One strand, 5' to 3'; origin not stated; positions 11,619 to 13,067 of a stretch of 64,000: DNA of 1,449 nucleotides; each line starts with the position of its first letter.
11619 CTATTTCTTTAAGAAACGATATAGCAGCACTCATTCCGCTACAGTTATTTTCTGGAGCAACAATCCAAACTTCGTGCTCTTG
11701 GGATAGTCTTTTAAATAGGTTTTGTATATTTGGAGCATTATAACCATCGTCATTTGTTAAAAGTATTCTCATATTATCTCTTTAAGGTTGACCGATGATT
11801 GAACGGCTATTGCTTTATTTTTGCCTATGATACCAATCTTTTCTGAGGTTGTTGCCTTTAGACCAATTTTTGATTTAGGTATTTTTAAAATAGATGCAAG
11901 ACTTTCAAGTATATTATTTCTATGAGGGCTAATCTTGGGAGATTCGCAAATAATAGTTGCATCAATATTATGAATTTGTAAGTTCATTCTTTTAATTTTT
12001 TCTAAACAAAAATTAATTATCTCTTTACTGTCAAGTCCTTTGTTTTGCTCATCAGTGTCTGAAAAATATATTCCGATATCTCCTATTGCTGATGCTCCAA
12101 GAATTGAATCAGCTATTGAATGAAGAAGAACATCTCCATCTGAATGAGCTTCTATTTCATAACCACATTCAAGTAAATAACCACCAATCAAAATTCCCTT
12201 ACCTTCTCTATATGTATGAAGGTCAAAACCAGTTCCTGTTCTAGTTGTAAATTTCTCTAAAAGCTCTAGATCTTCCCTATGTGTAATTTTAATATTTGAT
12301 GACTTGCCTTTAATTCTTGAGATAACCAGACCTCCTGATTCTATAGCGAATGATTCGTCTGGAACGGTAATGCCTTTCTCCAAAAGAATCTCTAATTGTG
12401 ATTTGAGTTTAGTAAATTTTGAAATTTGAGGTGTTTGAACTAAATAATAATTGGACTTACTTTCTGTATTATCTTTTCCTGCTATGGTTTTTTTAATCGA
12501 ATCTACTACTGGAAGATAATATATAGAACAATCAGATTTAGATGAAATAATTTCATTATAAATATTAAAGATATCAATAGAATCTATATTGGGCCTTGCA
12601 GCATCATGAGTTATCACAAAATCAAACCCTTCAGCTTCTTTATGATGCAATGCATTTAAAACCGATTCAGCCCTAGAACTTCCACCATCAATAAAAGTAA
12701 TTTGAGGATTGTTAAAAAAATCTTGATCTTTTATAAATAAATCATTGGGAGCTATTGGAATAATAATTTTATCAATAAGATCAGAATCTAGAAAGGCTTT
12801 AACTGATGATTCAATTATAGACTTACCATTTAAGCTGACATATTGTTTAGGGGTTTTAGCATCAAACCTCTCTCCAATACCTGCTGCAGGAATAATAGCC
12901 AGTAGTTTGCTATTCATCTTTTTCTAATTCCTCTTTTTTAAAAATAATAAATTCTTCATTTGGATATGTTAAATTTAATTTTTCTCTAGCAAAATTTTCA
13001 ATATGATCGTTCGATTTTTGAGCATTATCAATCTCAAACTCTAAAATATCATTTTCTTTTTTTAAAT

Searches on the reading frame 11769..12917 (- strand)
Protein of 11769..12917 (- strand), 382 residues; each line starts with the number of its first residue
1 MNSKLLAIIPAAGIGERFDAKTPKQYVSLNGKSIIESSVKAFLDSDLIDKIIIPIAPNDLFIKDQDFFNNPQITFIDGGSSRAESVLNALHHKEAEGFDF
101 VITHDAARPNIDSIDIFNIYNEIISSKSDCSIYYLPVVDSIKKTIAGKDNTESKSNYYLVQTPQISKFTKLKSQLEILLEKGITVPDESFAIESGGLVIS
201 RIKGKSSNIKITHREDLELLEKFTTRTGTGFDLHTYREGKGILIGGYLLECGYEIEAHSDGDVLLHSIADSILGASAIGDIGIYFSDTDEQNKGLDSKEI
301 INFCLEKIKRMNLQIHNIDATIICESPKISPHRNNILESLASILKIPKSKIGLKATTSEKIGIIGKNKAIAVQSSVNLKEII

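Call 58: search_protein_families(library=pfam, max_evalue=1e-8, proteins=[window:11769-12917:-])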
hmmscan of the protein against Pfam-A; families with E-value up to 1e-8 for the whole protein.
window:11769-12917:- (382 aa): 2 families
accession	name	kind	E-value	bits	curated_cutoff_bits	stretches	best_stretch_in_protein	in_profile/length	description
PF02542.21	YgbB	-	3.2e-50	170.9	26.7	1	226-378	2-154/155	YgbB family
PF01128.25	IspD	-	5.8e-44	150.9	27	1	6-222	2-217/221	2-C-methyl-D-erythritol 4-phosphate cytidylyltransferase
